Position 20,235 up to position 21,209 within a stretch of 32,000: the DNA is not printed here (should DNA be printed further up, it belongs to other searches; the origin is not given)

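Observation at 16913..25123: Sigma-54/AcoR-controlled periplasmic molybdoenzyme operon with two different quinol-dehydrogenase modules and a dedicated porin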

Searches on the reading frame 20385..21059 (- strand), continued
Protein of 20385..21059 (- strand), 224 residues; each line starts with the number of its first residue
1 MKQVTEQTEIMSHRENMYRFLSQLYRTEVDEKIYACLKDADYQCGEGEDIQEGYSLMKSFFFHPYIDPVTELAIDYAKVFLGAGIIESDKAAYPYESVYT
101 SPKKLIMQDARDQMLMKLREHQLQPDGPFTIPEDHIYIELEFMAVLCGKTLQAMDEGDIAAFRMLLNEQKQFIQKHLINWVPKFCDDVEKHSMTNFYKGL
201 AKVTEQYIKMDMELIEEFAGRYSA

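Call 43: search_protein_families(library=pfam, proteins=[L065:15541-17862:+, L029:16274-18721:+, L018:16308-17549:+, L011:16810-17868:+, L007:17807-18733:+, L007:16301-17353:+, L012:14228-15469:+, L066:8271-9326:+], max_evalue=0.001)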
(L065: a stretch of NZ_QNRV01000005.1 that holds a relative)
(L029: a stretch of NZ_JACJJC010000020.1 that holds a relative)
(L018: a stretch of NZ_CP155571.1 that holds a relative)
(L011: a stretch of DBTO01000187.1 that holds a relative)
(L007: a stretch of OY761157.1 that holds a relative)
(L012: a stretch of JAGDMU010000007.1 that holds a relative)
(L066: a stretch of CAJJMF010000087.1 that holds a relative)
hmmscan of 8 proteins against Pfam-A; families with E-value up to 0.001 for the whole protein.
L065:15541-17862:+ (773 aa): 26 families (the best 25 are shown)
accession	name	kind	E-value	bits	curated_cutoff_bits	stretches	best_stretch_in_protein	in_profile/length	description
PF07992.20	Pyr_redox_2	-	7.9e-26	91.6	26.1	2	468-754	2-288/291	Pyridine nucleotide-disulphide oxidoreductase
PF14691.11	Fer4_20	-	1.2e-25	89.9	25.8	1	347-455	1-111/113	Dihydroprymidine dehydrogenase domain II, 4Fe-4S cluster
PF13450.12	NAD_binding_8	-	2.1e-09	38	21.9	1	471-505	1-35/68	NAD(P)-binding Rossmann-like domain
PF01266.30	DAO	-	2.7e-09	37.4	27.9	1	468-502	1-35/353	FAD dependent oxidoreductase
PF12801.12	Fer4_5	-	6e-09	36.2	22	1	60-95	3-38/48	4Fe-4S binding domain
PF00070.33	Pyr_redox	-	6.2e-09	36.7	22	1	468-502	1-35/82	Pyridine nucleotide-disulphide oxidoreductase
PF12838.12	Fer4_7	-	1.3e-07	32.4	27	1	294-383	1-51/52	4Fe-4S dicluster domain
PF00037.32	Fer4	-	1.3e-07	31.6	21.1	2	367-383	5-21/24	4Fe-4S binding domain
PF13187.11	Fer4_9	-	4.9e-07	30.1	27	1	358-383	34-50/52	4Fe-4S dicluster domain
PF12831.13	FAD_oxidored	-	9.3e-07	28.9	27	1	469-509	2-42/416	FAD dependent oxidoreductase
PF01946.23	Thi4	-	1e-06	28.6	26.2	1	469-512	20-64/235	Thi4 family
PF01494.25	FAD_binding_3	-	1.5e-06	28.1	22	1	469-499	4-34/349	FAD binding domain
PF13237.11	Fer4_10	-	4.7e-06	26.9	25.5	1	293-381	7-53/53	4Fe-4S dicluster domain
PF13484.11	Fer4_16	-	5e-06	27.6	30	1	294-319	1-27/66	4Fe-4S double cluster binding domain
PF01488.26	Shikimate_DH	-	1.7e-05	25.3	24.3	0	465-509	11-56/138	Shikimate / quinate 5-dehydrogenase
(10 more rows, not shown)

L029:16274-18721:+ (815 aa): 22 families
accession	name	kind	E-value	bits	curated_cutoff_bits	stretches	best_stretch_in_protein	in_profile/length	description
PF07992.20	Pyr_redox_2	-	1.3e-28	100.7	26.1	1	489-798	2-291/291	Pyridine nucleotide-disulphide oxidoreductase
PF14691.11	Fer4_20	-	6.1e-15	55.5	25.8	1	378-476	18-112/113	Dihydroprymidine dehydrogenase domain II, 4Fe-4S cluster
PF00070.33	Pyr_redox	-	2.1e-11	44.6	22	2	489-520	1-32/82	Pyridine nucleotide-disulphide oxidoreductase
PF12801.12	Fer4_5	-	4.6e-09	36.5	22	2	63-91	3-31/48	4Fe-4S binding domain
PF12838.12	Fer4_7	-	1.4e-08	35.5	27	1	318-397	1-50/52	4Fe-4S dicluster domain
PF13450.12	NAD_binding_8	-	3.7e-08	34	21.9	1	492-526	1-35/68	NAD(P)-binding Rossmann-like domain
PF13183.11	Fer4_8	-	4.5e-08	34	27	1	317-398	3-67/68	4Fe-4S dicluster domain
PF13738.12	Pyr_redox_3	-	1.4e-07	31.5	30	0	492-519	2-30/305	Pyridine nucleotide-disulphide oxidoreductase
PF00037.32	Fer4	-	1.6e-07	31.3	21.1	1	317-334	6-23/24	4Fe-4S binding domain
PF01494.25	FAD_binding_3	-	2.2e-07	30.8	22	1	489-519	3-33/349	FAD binding domain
PF25160.1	LdpA_Fe-S-bd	-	1.5e-06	28.3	27.6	0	291-335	3-44/49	LdpA Fe-S cluster-binding domain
PF01946.23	Thi4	-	1.6e-06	28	26.2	1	489-534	19-65/235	Thi4 family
PF12831.13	FAD_oxidored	-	2.8e-06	27.4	27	1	490-530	2-42/416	FAD dependent oxidoreductase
PF13187.11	Fer4_9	-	3.4e-06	27.4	27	1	292-334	4-52/52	4Fe-4S dicluster domain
PF13484.11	Fer4_16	-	5.8e-06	27.4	30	1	318-397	1-65/66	4Fe-4S double cluster binding domain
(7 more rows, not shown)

L018:16308-17549:+ (413 aa): 14 families
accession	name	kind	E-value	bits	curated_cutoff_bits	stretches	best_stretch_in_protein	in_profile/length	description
PF00037.32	Fer4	-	1.5e-19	69.4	21.1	2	315-332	6-23/24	4Fe-4S binding domain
PF12837.12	Fer4_6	-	6.9e-14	51.5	25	2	314-332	6-24/24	4Fe-4S binding domain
PF12797.12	Fer4_2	-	5.5e-13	48.4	24.5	3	84-99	7-22/22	4Fe-4S binding domain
PF12838.12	Fer4_7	-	7.5e-13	49.2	27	2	316-362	1-50/52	4Fe-4S dicluster domain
PF13484.11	Fer4_16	-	2.3e-12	48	30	1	317-335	2-20/66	4Fe-4S double cluster binding domain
PF13187.11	Fer4_9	-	3e-11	43.6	27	2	317-363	2-50/52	4Fe-4S dicluster domain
PF13183.11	Fer4_8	-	6.3e-09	36.7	27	0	315-330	3-18/68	4Fe-4S dicluster domain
PF14697.11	Fer4_21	-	3.1e-08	34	35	2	315-367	6-59/59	4Fe-4S dicluster domain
PF25160.1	LdpA_Fe-S-bd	-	4e-08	33.4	27.6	1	63-103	7-44/49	LdpA Fe-S cluster-binding domain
PF13237.11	Fer4_10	-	1.3e-07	31.9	25.5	1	314-360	6-52/53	4Fe-4S dicluster domain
PF12800.12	Fer4_4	-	2e-06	28.1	24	0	315-330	2-17/17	4Fe-4S binding domain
PF13534.11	Fer4_17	-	3.4e-05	24.7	22.2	0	83-100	42-59/61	4Fe-4S dicluster domain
PF12798.12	Fer4_3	-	0.00014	22.8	27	0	87-101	1-15/15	4Fe-4S binding domain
PF02662.21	FlpD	-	0.00019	21.9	22.3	1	140-203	26-89/123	Methyl-viologen-reducing hydrogenase, delta subunit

L011:16810-17868:+ (352 aa): 10 families
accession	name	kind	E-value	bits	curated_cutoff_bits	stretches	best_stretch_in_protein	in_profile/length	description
PF00037.32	Fer4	-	1.3e-15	56.9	21.1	3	250-273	1-24/24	4Fe-4S binding domain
PF13484.11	Fer4_16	-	7.1e-13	49.6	30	0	289-339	1-46/66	4Fe-4S double cluster binding domain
PF12838.12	Fer4_7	-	3.7e-11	43.8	27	1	256-303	1-51/52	4Fe-4S dicluster domain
PF12837.12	Fer4_6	-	1.6e-10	40.8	25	2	44-66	2-24/24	4Fe-4S binding domain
PF13187.11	Fer4_9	-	6.8e-10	39.3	27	2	256-305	1-52/52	4Fe-4S dicluster domain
PF14697.11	Fer4_21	-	3e-09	37.3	35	1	252-306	3-58/59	4Fe-4S dicluster domain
PF13237.11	Fer4_10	-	6.5e-07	29.6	25.5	2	251-300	3-52/53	4Fe-4S dicluster domain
PF12797.12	Fer4_2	-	6.9e-07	29.3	24.5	0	43-62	2-21/22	4Fe-4S binding domain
PF25160.1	LdpA_Fe-S-bd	-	2.6e-06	27.5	27.6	1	26-67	7-44/49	LdpA Fe-S cluster-binding domain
PF13183.11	Fer4_8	-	0.0002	22.2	27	0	50-68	4-22/68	4Fe-4S dicluster domain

L007:17807-18733:+ (308 aa): 9 families
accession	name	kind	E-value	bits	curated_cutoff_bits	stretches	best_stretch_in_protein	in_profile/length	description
PF00037.32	Fer4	-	6.8e-18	64.1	21.1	2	255-273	5-23/24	4Fe-4S binding domain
PF12837.12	Fer4_6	-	2.8e-12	46.4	25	1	58-78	4-24/24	4Fe-4S binding domain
PF12838.12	Fer4_7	-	1.5e-11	45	27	2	257-300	1-48/52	4Fe-4S dicluster domain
PF14697.11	Fer4_21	-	7.6e-11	42.4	35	2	36-77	10-56/59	4Fe-4S dicluster domain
PF13187.11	Fer4_9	-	1.4e-10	41.5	27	2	36-77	4-51/52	4Fe-4S dicluster domain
PF13237.11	Fer4_10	-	1.7e-10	41.1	25.5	2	256-300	7-52/53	4Fe-4S dicluster domain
PF12797.12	Fer4_2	-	1.1e-09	38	24.5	1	250-270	2-22/22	4Fe-4S binding domain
PF13484.11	Fer4_16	-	7.3e-09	36.7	30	1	258-277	2-21/66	4Fe-4S double cluster binding domain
PF25160.1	LdpA_Fe-S-bd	-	3.7e-07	30.2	27.6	1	36-80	4-45/49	LdpA Fe-S cluster-binding domain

L007:16301-17353:+ (350 aa): 3 families
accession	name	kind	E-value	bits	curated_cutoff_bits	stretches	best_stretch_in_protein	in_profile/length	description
PF04055.27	Radical_SAM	-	1e-31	110.8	29.5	1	42-201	2-165/166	Radical SAM superfamily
PF06463.18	Mob_synth_C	-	1.4e-30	106.3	37.4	1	208-332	2-127/128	Molybdenum Cofactor Synthesis C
PF13353.11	Fer4_12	-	1.3e-05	25.9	22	1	46-131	14-98/137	4Fe-4S single cluster domain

L012:14228-15469:+ (413 aa): 2 families
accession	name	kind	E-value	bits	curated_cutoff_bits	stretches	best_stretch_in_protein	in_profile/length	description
PF03573.19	OprD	-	3e-09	36.9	25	1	35-303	9-274/394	outer membrane porin, OprD family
PF13609.12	Porin_4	-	0.00013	22.3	27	0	329-412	175-258/310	Gram-negative porin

L066:8271-9326:+ (351 aa): 12 families
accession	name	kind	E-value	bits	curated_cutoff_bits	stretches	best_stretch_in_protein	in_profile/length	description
PF13484.11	Fer4_16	-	3.8e-13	50.4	30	0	47-102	1-56/66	4Fe-4S double cluster binding domain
PF12838.12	Fer4_7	-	1.5e-12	48.2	27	2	20-62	3-52/52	4Fe-4S dicluster domain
PF00037.32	Fer4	-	4.9e-12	45.6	21.1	3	45-63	5-23/24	4Fe-4S binding domain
PF12837.12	Fer4_6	-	7.5e-12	45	25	0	45-62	6-23/24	4Fe-4S binding domain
PF13187.11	Fer4_9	-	2.2e-11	44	27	2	21-62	4-51/52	4Fe-4S dicluster domain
PF13237.11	Fer4_10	-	2.9e-11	43.6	25.5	2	255-297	7-53/53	4Fe-4S dicluster domain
PF13183.11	Fer4_8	-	2e-10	41.5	27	0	46-63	3-20/68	4Fe-4S dicluster domain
PF14697.11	Fer4_21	-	3.3e-07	30.8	35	0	19-64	8-58/59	4Fe-4S dicluster domain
PF12800.12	Fer4_4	-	9.6e-07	29.1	24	0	45-60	1-16/17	4Fe-4S binding domain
PF13534.11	Fer4_17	-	2.2e-06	28.5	22.2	0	285-298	1-14/61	4Fe-4S dicluster domain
PF12797.12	Fer4_2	-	1.2e-05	25.4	24.5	1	45-60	7-22/22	4Fe-4S binding domain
PF12798.12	Fer4_3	-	5.1e-05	24.2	27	0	257-270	1-14/15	4Fe-4S binding domain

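Call 44: find_encoding_contigs(protein=P0061, flank=8000, max_places=1)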
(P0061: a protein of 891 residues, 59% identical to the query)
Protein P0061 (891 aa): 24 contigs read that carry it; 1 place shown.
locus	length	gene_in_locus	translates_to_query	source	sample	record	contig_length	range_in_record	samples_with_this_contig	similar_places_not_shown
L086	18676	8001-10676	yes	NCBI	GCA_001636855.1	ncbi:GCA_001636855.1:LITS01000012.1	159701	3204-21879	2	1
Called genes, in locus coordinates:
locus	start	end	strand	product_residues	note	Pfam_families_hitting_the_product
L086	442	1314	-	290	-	PF01874:CitG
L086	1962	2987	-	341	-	PF09084:NMT1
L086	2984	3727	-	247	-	PF00528:BPD_transp_1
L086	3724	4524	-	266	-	PF00005:ABC_tran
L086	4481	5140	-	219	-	PF03070:TENA_THI-4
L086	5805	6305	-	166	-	PF03073:TspO_MBR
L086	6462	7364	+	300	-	PF00126:HTH_1, PF03466:LysR_substrate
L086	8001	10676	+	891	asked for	PF04879:Molybdop_Fe4S4, PF00384:Molybdopterin, PF01568:Molydop_binding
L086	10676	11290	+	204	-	PF12838:Fer4_7 (weak), PF13237:Fer4_10 (weak), PF13247:Fer4_11, PF13187:Fer4_9 (weak), PF12838:Fer4_7 (weak), PF12797:Fer4_2 (weak), PF00037:Fer4 (weak), PF12837:Fer4_6 (weak), +1 more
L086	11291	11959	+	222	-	PF02613:Nitrate_red_del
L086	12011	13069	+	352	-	PF13187:Fer4_9 (faint), PF12838:Fer4_7 (faint), PF13484:Fer4_16 (faint), PF13237:Fer4_10 (faint), PF00037:Fer4 (faint), PF17179:Fer4_22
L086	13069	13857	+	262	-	PF00175:NAD_binding_1, PF10418:DHODB_Fe-S_bind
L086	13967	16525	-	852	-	PF08486:SpoIID, PF07495:Y_Y_Y (weak), PF23265:Ig-like_KY (faint), PF07495:Y_Y_Y, PF01471:PG_binding_1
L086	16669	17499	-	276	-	PF00800:PDT, PF22629:ACT_AHAS_ss (faint), PF01842:ACT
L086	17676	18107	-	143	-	PF22381:Staph_reg_Sar_Rot (weak), PF01978:TrmB (weak), PF12802:MarR_2, PF01047:MarR, PF13412:HTH_24 (weak)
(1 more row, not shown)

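Call 45: find_encoding_contigs(protein=P0098, flank=8000, max_places=1)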
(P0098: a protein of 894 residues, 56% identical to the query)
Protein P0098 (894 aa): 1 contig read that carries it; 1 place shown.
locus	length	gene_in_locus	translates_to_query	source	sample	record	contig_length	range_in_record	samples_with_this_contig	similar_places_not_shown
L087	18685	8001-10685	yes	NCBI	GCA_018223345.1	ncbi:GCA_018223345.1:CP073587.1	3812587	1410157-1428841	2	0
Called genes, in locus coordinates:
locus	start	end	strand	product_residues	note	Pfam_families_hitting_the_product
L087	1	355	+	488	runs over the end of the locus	PF00083:Sugar_tr (faint), PF07690:MFS_1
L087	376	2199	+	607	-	PF00481:PP2C (faint), PF13672:PP2C_2, PF01636:APH (faint), PF00069:Pkinase, PF03109:ABC1, PF07714:PK_Tyr_Ser-Thr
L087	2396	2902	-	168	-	PF22381:Staph_reg_Sar_Rot (faint), PF01047:MarR (weak)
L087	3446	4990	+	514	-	PF00890:FAD_binding_2, PF01134:GIDA (faint), PF01266:DAO, PF03486:HI0933_like, PF07992:Pyr_redox_2 (faint), PF12831:FAD_oxidored, PF13450:NAD_binding_8 (weak)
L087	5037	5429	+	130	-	PF14522:Cytochrome_C7 (faint), PF14537:Cytochrom_c3_2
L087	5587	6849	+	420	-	PF03573:OprD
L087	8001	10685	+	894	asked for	PF04879:Molybdop_Fe4S4, PF00384:Molybdopterin, PF01568:Molydop_binding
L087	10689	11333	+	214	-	PF12797:Fer4_2 (weak), PF13237:Fer4_10 (weak), PF13247:Fer4_11, PF13187:Fer4_9 (weak), PF00037:Fer4, PF12797:Fer4_2, PF12837:Fer4_6, PF13237:Fer4_10, +5 more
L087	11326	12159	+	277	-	PF03916:NrfD, PF04976:DmsC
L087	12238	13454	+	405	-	PF01527:HTH_Tnp_1, PF13384:HTH_23 (faint), PF13276:HTH_21, PF00665:rve, PF13683:rve_3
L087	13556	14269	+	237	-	PF02613:Nitrate_red_del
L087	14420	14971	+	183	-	PF13237:Fer4_10 (weak), PF12838:Fer4_7, PF13183:Fer4_8 (weak), PF13187:Fer4_9, PF14697:Fer4_21 (weak), PF00037:Fer4 (weak), PF12838:Fer4_7, PF12837:Fer4_6, +10 more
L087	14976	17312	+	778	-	PF12801:Fer4_5 (weak), PF12838:Fer4_7 (weak), PF14691:Fer4_20, PF01946:Thi4 (faint), PF00070:Pyr_redox (faint), PF07992:Pyr_redox_2, PF12831:FAD_oxidored (weak), PF13738:Pyr_redox_3 (weak), +3 more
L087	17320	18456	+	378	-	PF13183:Fer4_8 (faint), PF12838:Fer4_7 (weak), PF13187:Fer4_9, PF25160:LdpA_Fe-S-bd (weak), PF00037:Fer4 (weak), PF12838:Fer4_7, PF13237:Fer4_10 (weak), PF14697:Fer4_21 (weak), +5 more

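Call 46: find_encoding_contigs(protein=P0113, flank=8000, max_places=1)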
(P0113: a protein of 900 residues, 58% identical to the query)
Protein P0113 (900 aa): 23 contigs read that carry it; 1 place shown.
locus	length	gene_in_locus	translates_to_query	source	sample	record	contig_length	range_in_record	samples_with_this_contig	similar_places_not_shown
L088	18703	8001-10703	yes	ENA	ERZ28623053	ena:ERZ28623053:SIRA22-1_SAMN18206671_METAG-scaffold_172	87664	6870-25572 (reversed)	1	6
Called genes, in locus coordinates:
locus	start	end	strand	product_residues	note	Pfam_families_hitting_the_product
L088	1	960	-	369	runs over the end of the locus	PF07690:MFS_1, PF12832:MFS_1_like (faint), PF00083:Sugar_tr (weak), PF07690:MFS_1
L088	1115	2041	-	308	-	PF03797:Autotransporter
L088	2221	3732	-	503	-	PF01235:Na_Ala_symp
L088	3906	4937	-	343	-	PF00586:AIRS, PF02769:AIRS_C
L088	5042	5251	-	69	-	-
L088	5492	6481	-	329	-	PF00126:HTH_1, PF03466:LysR_substrate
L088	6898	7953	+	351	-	PF13609:Porin_4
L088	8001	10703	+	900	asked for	PF04879:Molybdop_Fe4S4, PF00384:Molybdopterin, PF01568:Molydop_binding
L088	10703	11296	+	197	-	PF12797:Fer4_2 (weak), PF12838:Fer4_7 (weak), PF13247:Fer4_11, PF13237:Fer4_10, PF25160:LdpA_Fe-S-bd (weak), PF12838:Fer4_7 (weak), PF13187:Fer4_9, PF00037:Fer4, +3 more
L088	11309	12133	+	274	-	-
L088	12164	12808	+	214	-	PF02613:Nitrate_red_del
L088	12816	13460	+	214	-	PF12838:Fer4_7, PF13187:Fer4_9, PF00037:Fer4 (weak), PF14697:Fer4_21, PF12838:Fer4_7, PF13187:Fer4_9 (weak), PF25160:LdpA_Fe-S-bd (weak), PF00037:Fer4 (weak), +8 more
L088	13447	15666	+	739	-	PF12801:Fer4_5, PF00037:Fer4 (weak), PF12838:Fer4_7, PF13183:Fer4_8, PF13187:Fer4_9 (weak), PF13237:Fer4_10 (weak), PF14691:Fer4_20, PF07992:Pyr_redox_2, +8 more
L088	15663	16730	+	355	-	PF12797:Fer4_2 (faint), PF12838:Fer4_7 (weak), PF14697:Fer4_21 (weak), PF13187:Fer4_9 (weak), PF00037:Fer4, PF13237:Fer4_10 (weak), PF12838:Fer4_7 (weak), PF13187:Fer4_9 (weak), +4 more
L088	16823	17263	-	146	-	PF13098:Thioredoxin_2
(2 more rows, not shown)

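Call 70: search_protein_families(library=ncbifam, proteins=[L001:6646-9324:+], max_evalue=1e-10)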
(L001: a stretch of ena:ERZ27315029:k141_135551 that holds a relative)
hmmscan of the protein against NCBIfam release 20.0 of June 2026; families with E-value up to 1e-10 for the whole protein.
L001:6646-9324:+ (893 aa): 22 families
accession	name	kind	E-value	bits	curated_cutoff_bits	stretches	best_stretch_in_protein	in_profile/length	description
NF012032.0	PRK15488.1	equivalog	3.1e-88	296.6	694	4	5-175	2-170/759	thiosulfate reductase PhsA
TIGR02166.1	dmsA_ynfE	subfamily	1.2e-73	248.5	777.7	2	6-303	1-298/794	DMSO/selenate family reductase complex A subunit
TIGR03479.1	DMSO_red_II_alp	subfamily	1.1e-70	238.9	984.75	1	49-608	61-649/913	molybdopterin-dependent oxidoreductase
TIGR01591.1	Fdh-alpha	equivalog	1.3e-64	218.5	666.25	2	49-302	1-236/672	formate dehydrogenase subunit alpha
NF041885.1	selenate_YnfE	exception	7.5e-54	182.8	1675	2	6-303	3-305/805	selenate/tellurate reductase subunit YnfE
NF041884.1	selenate_YnfF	exception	2.2e-51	174.7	1650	2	6-303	1-298/798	selenate/tellurate reductase subunit YnfF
NF011566.1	PRK14990.1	exception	2.2e-50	171.5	1600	2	6-303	14-318/814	dimethylsulfoxide reductase subunit A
TIGR01553.1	formate-DH-alph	equivalog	2.2e-49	168.1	814.2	2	6-138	2-141/1009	formate dehydrogenase-N subunit alpha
NF011567.1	PRK14991.1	equivalog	1.5e-39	135.5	1750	1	225-447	289-536/1022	tetrathionate reductase subunit TtrA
NF041513.1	formate_DH_Act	exception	3.8e-39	134.2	1400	2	201-331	194-322/1067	formate dehydrogenase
NF010055.0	PRK13532.1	equivalog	7.8e-39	133.5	904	2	5-601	2-570/830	nitrate reductase catalytic subunit NapA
TIGR01706.1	NAPA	equivalog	2.8e-38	131.8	930.55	1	6-593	2-562/830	periplasmic nitrate reductase subunit alpha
NF047855.1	AssmNtatRedNasC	equivalog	5.7e-36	124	1100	1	42-147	16-119/708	assimilatory nitrate reductase catalytic subunit NasC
NF042978.1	EthbenzDh_ebdA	equivalog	1.2e-32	112.7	2000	1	84-448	125-478/977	ethylbenzene dehydrogenase subunit alpha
NF041714.1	arsenate_red_ArrA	equivalog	2.6e-31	108.6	1600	1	6-140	3-148/848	arsenate respiratory reductase molybdopterin-containing subunit ArrA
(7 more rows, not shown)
